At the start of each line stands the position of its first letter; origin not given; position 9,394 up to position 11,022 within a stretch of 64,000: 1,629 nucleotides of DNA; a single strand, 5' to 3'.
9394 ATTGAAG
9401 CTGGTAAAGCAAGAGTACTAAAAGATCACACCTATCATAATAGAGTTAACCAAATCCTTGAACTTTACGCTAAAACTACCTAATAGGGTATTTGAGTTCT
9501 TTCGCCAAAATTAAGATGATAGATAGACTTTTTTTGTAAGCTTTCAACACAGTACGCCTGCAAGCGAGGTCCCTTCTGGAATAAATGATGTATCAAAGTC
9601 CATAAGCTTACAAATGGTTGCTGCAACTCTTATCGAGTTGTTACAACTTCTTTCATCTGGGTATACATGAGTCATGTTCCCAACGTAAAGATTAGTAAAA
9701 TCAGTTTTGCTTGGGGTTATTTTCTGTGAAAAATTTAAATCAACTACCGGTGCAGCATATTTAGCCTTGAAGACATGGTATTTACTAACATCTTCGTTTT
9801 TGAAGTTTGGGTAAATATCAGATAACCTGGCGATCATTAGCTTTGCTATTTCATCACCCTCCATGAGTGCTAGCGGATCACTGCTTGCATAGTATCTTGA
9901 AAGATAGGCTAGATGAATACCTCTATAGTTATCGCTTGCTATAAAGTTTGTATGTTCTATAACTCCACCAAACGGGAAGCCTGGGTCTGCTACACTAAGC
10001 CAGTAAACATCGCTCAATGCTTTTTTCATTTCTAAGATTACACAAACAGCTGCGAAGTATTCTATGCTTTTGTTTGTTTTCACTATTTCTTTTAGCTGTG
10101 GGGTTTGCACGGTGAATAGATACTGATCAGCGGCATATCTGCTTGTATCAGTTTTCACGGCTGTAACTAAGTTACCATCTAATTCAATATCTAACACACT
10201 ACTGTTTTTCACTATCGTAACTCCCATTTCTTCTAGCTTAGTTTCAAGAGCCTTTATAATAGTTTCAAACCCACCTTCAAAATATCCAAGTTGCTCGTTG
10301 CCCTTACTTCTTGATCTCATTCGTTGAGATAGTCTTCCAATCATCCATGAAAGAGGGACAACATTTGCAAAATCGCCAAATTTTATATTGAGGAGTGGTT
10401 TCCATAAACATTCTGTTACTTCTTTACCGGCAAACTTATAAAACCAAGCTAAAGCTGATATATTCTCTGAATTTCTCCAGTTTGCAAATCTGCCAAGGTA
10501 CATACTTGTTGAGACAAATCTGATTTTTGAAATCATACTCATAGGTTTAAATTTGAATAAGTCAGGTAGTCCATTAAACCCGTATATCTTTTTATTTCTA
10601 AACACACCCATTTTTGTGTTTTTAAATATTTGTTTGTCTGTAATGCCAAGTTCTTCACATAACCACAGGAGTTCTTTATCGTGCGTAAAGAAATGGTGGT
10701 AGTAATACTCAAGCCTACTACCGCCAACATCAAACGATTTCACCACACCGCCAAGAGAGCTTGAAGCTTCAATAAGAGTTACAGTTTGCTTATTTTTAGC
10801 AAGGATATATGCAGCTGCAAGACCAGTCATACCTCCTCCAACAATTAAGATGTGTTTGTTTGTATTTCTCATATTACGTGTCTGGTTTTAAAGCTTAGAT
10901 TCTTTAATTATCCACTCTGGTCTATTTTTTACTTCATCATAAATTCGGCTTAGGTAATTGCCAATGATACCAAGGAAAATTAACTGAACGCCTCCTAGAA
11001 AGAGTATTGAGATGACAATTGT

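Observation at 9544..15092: Minus-strand operon: methyltransferase, 738-aa membrane protein, polyprenyl-phosphate sugar synthase, FAD oxidoreductase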

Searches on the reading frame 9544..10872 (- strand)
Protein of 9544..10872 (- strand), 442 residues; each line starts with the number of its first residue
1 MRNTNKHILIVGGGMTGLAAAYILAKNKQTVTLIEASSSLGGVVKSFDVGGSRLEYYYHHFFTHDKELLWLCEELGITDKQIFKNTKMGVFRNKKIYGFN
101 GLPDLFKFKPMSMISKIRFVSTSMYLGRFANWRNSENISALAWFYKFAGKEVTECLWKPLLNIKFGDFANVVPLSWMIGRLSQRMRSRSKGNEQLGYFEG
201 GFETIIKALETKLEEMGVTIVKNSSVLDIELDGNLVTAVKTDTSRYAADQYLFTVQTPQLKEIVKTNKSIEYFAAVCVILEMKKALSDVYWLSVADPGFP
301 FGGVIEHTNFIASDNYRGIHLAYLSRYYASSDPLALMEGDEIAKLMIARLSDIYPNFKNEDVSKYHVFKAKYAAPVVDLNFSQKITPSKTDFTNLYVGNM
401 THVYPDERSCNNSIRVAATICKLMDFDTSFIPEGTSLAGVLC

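Call 3: search_protein_families(library=pfam, proteins=[window:9544-10872:-], max_evalue=0.01)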
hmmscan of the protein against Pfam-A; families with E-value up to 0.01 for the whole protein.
window:9544-10872:- (442 aa): 9 families
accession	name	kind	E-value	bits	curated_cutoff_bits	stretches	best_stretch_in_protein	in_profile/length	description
PF01593.30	Amino_oxidase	-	9.3e-22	78.3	19.8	1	15-370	1-388/443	Flavin containing amine oxidoreductase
PF13450.12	NAD_binding_8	-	6.9e-14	52.3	21.9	1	10-68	1-61/68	NAD(P)-binding Rossmann-like domain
PF01266.30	DAO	-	8.3e-11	42.4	27.9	1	8-41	2-35/353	FAD dependent oxidoreductase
PF07992.20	Pyr_redox_2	-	1e-09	38.7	26.1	1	4-41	141-178/291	Pyridine nucleotide-disulphide oxidoreductase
PF00070.33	Pyr_redox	-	1.6e-09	38.6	22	2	7-41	1-35/82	Pyridine nucleotide-disulphide oxidoreductase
PF12831.13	FAD_oxidored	-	3.9e-08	33.5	27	1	8-44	2-38/416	FAD dependent oxidoreductase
PF03486.20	HI0933_like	-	1.2e-07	31.8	50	1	7-42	2-37/244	HI0933-like protein Rossmann domain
PF01946.23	Thi4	-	7.8e-06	25.7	26.2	1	6-43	18-56/235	Thi4 family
PF00890.30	FAD_binding_2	-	3.4e-05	23.7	20.4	1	8-42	2-36/414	FAD binding domain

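Call 4: search_protein_families(library=ncbifam, proteins=[window:9544-10872:-], max_evalue=0.01)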
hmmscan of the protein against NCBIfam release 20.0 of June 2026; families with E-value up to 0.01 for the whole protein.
window:9544-10872:- (442 aa): 75 families (the best 25 are shown)
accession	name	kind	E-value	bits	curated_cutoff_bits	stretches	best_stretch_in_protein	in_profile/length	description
NF005560.0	PRK07233.1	equivalog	1.8e-127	425.8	252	1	7-424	2-428/435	hypothetical protein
NF005547.0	PRK07208.1-3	equivalog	2e-19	69.7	380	1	3-385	2-399/465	hypothetical protein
NF008845.0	PRK11883.1-5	equivalog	2e-16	59.4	560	1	4-276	3-303/468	protoporphyrinogen oxidase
TIGR03467.1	HpnE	equivalog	4e-15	56.1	283.05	1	9-374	2-378/430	hydroxysqualene dehydroxylase HpnE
NF005548.0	PRK07208.1-4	equivalog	9.5e-15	54.1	389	1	5-386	3-409/488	hypothetical protein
NF008841.0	PRK11883.1-1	equivalog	2.2e-14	53.3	517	1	5-85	3-86/453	protoporphyrinogen oxidase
TIGR00562.1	proto_IX_ox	equivalog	3.2e-14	52.4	97.85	1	5-162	2-162/470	protoporphyrinogen oxidase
NF005545.0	PRK07208.1-1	equivalog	1e-12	47.2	451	1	4-99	6-101/504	hypothetical protein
NF005546.0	PRK07208.1-2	equivalog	7.1e-12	44.7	418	1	4-70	3-71/527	hypothetical protein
NF058655.1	CrtID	equivalog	2.5e-11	43.1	640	2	8-51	1-44/478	bifunctional phytoene desaturase/3,4-desaturase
NF045637.1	carotdesatCrtDProt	equivalog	8.9e-11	41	580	2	8-53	1-46/485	1-hydroxycarotenoid 3,4-desaturase CrtD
NF005549.0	PRK07208.1-5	equivalog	2.8e-09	36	587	1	4-89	3-93/534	hypothetical protein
NF009081.0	PRK12416.1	equivalog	3.9e-09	35.9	702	1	6-90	2-92/466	protoporphyrinogen oxidase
TIGR02732.1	zeta_caro_desat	equivalog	1.6e-08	33.9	622.15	1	8-149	2-165/474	9,9'-di-cis-zeta-carotene desaturase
TIGR02734.1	crtI_fam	subfamily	1.9e-08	33.5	238.1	1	9-52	2-45/504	phytoene desaturase family protein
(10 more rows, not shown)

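Call 5: search_solved_structures(query=window:9544-10872:-, max_evalue=0.001, show_alignments=2)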
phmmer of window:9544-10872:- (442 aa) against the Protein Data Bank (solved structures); distinct sequences matched with E-value up to 0.001: 18.
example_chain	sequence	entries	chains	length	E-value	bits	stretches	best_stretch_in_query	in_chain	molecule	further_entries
3lov_A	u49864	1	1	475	1.8e-09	40.5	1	5-89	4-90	Protoporphyrinogen oxidase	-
1sez_A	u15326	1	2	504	5.1e-09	39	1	4-161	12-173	Protoporphyrinogen oxidase, mitochondrial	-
3i6d_A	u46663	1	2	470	1e-07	34.8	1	3-217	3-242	Protoporphyrinogen oxidase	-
7eme_A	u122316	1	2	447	5.8e-07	32.3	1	4-120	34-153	NAD(P)/FAD-dependent oxidoreductase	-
5z2g_A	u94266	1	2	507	4.7e-06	29.3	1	4-47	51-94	L-amino acid oxidase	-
4e0v_A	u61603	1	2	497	1.2e-05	27.9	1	5-47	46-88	L-amino-acid oxidase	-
3kve_A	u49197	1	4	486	1.3e-05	27.8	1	4-46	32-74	L-amino acid oxidase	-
1f8r_A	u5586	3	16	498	1.6e-05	27.6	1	4-47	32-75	L-AMINO ACID OXIDASE | L-amino-acid oxidase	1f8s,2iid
5ts5_A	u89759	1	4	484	1.6e-05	27.5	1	5-47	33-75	Amine oxidase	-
1reo_A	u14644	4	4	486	2e-05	27.2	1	4-47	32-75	AHPLAAO | L-amino acid oxidase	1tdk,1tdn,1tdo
4ivo_B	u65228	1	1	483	3.3e-05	26.5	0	6-47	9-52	Protoporphyrinogen oxidase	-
4ivm_B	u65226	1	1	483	3.4e-05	26.4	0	6-47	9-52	Protoporphyrinogen oxidase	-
3nks_A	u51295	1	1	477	4.6e-05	26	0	7-47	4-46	Protoporphyrinogen oxidase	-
5mog_A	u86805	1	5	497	5.1e-05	25.9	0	7-88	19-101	Phytoene dehydrogenase, chloroplastic/chromoplastic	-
3nrn_A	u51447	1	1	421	8.4e-05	25.1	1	9-256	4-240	uncharacterized protein PF1083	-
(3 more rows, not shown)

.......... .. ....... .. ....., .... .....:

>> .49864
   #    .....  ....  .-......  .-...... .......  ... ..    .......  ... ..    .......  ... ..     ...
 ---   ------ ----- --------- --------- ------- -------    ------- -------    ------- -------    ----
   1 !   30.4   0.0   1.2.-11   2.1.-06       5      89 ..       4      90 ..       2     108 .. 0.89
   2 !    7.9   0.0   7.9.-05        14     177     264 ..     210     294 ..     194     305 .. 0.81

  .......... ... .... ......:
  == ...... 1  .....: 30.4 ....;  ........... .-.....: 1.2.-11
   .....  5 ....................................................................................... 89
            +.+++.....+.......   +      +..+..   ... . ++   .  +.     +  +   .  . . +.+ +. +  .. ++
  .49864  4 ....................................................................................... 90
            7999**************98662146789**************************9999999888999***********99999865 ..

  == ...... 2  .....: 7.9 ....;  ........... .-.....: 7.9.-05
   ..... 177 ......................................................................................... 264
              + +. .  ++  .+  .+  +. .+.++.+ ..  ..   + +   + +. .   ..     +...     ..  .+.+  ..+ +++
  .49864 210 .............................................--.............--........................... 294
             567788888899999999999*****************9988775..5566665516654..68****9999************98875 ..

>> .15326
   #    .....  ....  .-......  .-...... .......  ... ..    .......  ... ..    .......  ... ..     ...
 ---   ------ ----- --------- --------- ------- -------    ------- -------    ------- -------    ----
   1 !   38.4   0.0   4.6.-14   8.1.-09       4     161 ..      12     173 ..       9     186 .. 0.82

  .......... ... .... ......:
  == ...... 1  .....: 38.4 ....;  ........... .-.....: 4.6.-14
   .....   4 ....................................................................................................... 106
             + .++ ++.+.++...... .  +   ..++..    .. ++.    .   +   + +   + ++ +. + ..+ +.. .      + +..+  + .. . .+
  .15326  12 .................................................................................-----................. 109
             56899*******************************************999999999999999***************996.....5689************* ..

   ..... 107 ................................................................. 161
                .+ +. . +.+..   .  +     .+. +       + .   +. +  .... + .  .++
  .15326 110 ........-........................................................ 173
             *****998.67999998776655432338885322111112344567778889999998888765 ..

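Call 8: find_homologous_proteins(query=window:9544-10872:-, max_evalue=0.00001)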
Query window:9544-10872:- (442 aa): 1107 proteins with E <= 0.00001 among 6980 candidates; the best 120 are listed.
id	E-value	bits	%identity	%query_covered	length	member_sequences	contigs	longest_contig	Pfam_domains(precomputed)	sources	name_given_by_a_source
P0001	3.4e-277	937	93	100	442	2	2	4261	PF01946.24,PF01266.31,PF01593.31,PF13450.13,PF07992.21,PF00070.34,PF03486.21,PF12831.14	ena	-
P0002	8.7e-157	541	53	99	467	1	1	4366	PF01266.31,PF01593.31,PF13450.13,PF00890.31,PF07992.21,PF00070.34,PF03486.21,PF12831.14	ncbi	-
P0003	1.1e-156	540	53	99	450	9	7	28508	PF01946.24,PF01266.31,PF01593.31,PF13450.13,PF00890.31,PF07992.21,PF00070.34,PF03486.21,PF12831.14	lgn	-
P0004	9.7e-155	534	54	97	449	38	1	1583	PF01266.31,PF01593.31,PF13450.13,PF00890.31,PF07992.21,PF00070.34,PF03486.21,PF12831.14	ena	-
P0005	1.0e-154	534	53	98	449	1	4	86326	PF01266.31,PF01593.31,PF13450.13,PF00890.31,PF03486.21,PF12831.14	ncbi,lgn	-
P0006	1.9e-154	533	52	98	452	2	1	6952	PF01266.31,PF01593.31,PF13450.13,PF00890.31,PF03486.21,PF12831.14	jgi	jgi:protoporphyrinogen oxidase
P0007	2.8e-154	533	52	100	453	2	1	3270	PF01946.24,PF01266.31,PF01593.31,PF13450.13,PF00890.31,PF07992.21,PF00070.34,PF03486.21,PF12831.14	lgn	-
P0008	4.7e-154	532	53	99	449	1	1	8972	PF01266.31,PF01593.31,PF13450.13,PF00890.31,PF07992.21,PF03486.21,PF12831.14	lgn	-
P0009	5.1e-154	532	52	97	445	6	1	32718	PF01266.31,PF01593.31,PF13450.13,PF00890.31,PF07992.21,PF00070.34,PF03486.21,PF12831.14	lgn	-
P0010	5.8e-154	531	50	96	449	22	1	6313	PF01266.31,PF01593.31,PF13450.13,PF00890.31,PF07992.21,PF00070.34,PF03486.21,PF12831.14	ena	-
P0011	7.8e-154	531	52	99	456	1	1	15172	PF01946.24,PF01266.31,PF01593.31,PF13450.13,PF00890.31,PF07992.21,PF00070.34,PF03486.21,PF12831.14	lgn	-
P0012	9.1e-154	531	53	98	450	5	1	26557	PF01266.31,PF01593.31,PF13450.13,PF00890.31,PF03486.21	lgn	-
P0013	1.3e-153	530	53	98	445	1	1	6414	PF01266.31,PF01593.31,PF13450.13,PF00890.31,PF07992.21,PF00070.34,PF03486.21,PF12831.14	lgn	-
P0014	1.4e-153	530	52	98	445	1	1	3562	PF01266.31,PF01593.31,PF13450.13,PF00890.31,PF07992.21,PF00070.34,PF03486.21,PF12831.14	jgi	jgi:protoporphyrinogen oxidase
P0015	1.4e-153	530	52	98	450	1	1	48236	PF01946.24,PF01266.31,PF01593.31,PF13450.13,PF00890.31,PF07992.21,PF00070.34,PF03486.21,PF12831.14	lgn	-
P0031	1.4e-151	524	52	98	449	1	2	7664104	PF01266.31,PF01593.31,PF13450.13,PF00890.31,PF03486.21,PF12831.14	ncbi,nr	ncbi:NAD(P)/FAD-dependent oxidoreductase [Flammeovirgaceae bacterium SG7u.111]|nr:NAD(P)/FAD-depende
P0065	1.2e-149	517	50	99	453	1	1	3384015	PF01266.31,PF01593.31,PF13450.13,PF00890.31,PF07992.21,PF03486.21,PF12831.14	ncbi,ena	-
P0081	8.6e-149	514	50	98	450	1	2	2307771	PF01266.31,PF01593.31,PF13450.13,PF00890.31,PF12831.14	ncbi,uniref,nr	ncbi:NAD(P)/FAD-dependent oxidoreductase [Larkinella terrae]|uniref:FAD-dependent oxidoreductase n=1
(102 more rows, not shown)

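Call 10: find_encoding_contigs(protein=P0031, flank=7000, max_places=2)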
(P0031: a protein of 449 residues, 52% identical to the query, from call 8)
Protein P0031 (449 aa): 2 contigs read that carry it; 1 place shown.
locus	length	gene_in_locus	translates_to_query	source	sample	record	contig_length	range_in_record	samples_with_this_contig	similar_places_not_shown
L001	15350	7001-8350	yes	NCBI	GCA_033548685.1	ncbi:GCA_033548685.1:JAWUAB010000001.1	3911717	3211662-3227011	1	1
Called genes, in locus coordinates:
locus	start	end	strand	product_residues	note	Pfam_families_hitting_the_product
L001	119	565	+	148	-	PF01641:SelR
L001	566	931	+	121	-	PF00583:Acetyltransf_1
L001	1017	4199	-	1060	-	-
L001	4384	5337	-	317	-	PF08240:ADH_N, PF00107:ADH_zinc_N, PF13602:ADH_zinc_N_2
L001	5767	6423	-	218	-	PF01625:PMSR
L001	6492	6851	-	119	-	PF03079:ARD (weak), PF00190:Cupin_1 (weak), PF05899:Cupin_3 (weak), PF07883:Cupin_2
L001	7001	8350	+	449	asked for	PF00890:FAD_binding_2 (faint), PF01266:DAO, PF01593:Amino_oxidase, PF03486:HI0933_like (faint), PF12831:FAD_oxidored (weak), PF13450:NAD_binding_8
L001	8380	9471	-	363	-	PF00704:Glyco_hydro_18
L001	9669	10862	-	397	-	PF06224:AlkZ-like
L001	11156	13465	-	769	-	PF22842:Pel9A-like_beta_helix (weak), PF14592:Chondroitinas_B, PF22842:Pel9A-like_beta_helix (weak)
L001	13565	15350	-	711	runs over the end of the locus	PF07696:7TMR-DISMED2, PF07695:7TMR-DISM_7TM, PF00512:HisKA (weak), PF02518:HATPase_c, PF14501:HATPase_c_5 (weak)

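Call 11: find_encoding_contigs(protein=P0081, flank=7000, max_places=2)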
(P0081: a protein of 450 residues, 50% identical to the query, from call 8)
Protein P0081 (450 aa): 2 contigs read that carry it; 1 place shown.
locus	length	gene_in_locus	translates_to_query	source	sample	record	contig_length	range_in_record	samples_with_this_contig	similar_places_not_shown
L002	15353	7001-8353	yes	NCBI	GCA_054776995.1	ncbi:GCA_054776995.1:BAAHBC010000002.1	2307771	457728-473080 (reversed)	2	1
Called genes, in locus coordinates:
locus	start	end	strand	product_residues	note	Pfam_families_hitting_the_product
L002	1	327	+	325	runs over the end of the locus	PF01380:SIS, PF00571:CBS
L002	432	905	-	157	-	PF14126:DUF4293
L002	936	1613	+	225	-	PF05430:Methyltransf_30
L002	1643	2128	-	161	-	PF13185:GAF_2, PF01590:GAF (weak)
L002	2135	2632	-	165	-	-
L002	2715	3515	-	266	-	PF02754:CCG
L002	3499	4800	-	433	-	-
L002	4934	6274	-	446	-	PF12797:Fer4_2 (faint), PF13237:Fer4_10, PF00037:Fer4 (faint), PF12838:Fer4_7 (weak), PF13183:Fer4_8, PF13187:Fer4_9, PF13484:Fer4_16 (weak), PF13534:Fer4_17 (weak)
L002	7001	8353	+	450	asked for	PF00890:FAD_binding_2 (faint), PF01266:DAO (weak), PF01593:Amino_oxidase, PF12831:FAD_oxidored (weak), PF13450:NAD_binding_8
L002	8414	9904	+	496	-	-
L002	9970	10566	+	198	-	PF00027:cNMP_binding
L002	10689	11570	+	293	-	PF00106:adh_short (faint), PF01073:3Beta_HSD (weak), PF01370:Epimerase, PF05368:NmrA, PF13460:NAD_binding_10, PF16363:GDP_Man_Dehyd (faint)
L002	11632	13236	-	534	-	PF00144:Beta-lactamase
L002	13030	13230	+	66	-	-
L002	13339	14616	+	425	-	PF23500:DUF7133 (faint), PF22807:TrAA12, PF07995:GSDH (weak), PF22807:TrAA12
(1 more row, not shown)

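Call 12: find_encoding_contigs(protein=P0065, flank=7000, max_places=2)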
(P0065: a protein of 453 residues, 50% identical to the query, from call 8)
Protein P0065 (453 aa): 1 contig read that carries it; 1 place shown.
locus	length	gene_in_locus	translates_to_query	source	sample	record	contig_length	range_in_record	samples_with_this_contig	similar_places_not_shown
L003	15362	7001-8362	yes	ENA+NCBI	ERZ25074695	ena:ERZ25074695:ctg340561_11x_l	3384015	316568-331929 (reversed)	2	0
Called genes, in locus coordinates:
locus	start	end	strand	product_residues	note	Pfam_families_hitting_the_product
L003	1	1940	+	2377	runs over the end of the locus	PF20009:GEVED, PF06832:BiPBP_C (faint), PF13573:SprB, PF13585:CHU_C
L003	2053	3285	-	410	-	PF00180:Iso_dh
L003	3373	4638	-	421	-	PF00180:Iso_dh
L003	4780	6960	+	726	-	PF00515:TPR_1 (faint), PF13231:PMT_2, PF13431:TPR_17 (faint), PF07719:TPR_2 (faint), PF13174:TPR_6 (faint), PF13181:TPR_8 (faint), PF12895:ANAPC3 (faint), PF14559:TPR_19 (faint), +2 more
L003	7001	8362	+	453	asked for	PF00890:FAD_binding_2 (weak), PF01266:DAO, PF01593:Amino_oxidase, PF03486:HI0933_like (faint), PF07992:Pyr_redox_2 (faint), PF12831:FAD_oxidored (weak), PF13450:NAD_binding_8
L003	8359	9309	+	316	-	PF00535:Glycos_transf_2, PF10111:Glyco_tranf_2_2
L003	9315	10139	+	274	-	PF13489:Methyltransf_23, PF08241:Methyltransf_11, PF08242:Methyltransf_12 (weak), PF01209:Ubie_methyltran (weak), PF13847:Methyltransf_31, PF13649:Methyltransf_25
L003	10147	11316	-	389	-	PF13450:NAD_binding_8, PF03275:GLF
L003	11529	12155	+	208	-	-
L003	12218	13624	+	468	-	PF00890:FAD_binding_2, PF01134:GIDA (faint), PF01266:DAO (faint), PF07992:Pyr_redox_2, PF12831:FAD_oxidored (weak), PF13738:Pyr_redox_3, PF00070:Pyr_redox, PF02852:Pyr_redox_dim, +4 more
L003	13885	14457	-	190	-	-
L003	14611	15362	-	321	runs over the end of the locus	PF02469:Fasciclin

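Call 14: find_encoding_contigs(protein=P0001, flank=7000, max_places=3)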
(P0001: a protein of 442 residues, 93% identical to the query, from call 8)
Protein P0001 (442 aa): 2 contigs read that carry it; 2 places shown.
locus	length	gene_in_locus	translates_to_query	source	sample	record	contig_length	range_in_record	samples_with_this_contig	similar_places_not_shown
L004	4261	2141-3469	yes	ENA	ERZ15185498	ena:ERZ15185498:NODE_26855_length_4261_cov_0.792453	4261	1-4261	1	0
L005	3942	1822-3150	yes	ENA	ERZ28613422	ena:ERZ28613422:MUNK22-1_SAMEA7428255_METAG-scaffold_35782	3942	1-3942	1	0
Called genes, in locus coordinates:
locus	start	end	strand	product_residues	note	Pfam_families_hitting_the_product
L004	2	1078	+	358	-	?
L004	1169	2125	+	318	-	PF00535:Glycos_transf_2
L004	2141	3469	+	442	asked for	PF00070:Pyr_redox (faint), PF01266:DAO (weak), PF01946:Thi4 (weak), PF03486:HI0933_like (faint), PF07992:Pyr_redox_2 (faint), PF12831:FAD_oxidored (weak), PF13450:NAD_binding_8, PF01593:Amino_oxidase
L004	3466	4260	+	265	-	?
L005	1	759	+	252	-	?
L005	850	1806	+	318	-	PF00535:Glycos_transf_2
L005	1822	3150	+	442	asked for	PF00070:Pyr_redox (faint), PF01266:DAO (weak), PF01946:Thi4 (weak), PF03486:HI0933_like (faint), PF07992:Pyr_redox_2 (faint), PF12831:FAD_oxidored (weak), PF13450:NAD_binding_8, PF01593:Amino_oxidase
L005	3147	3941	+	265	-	?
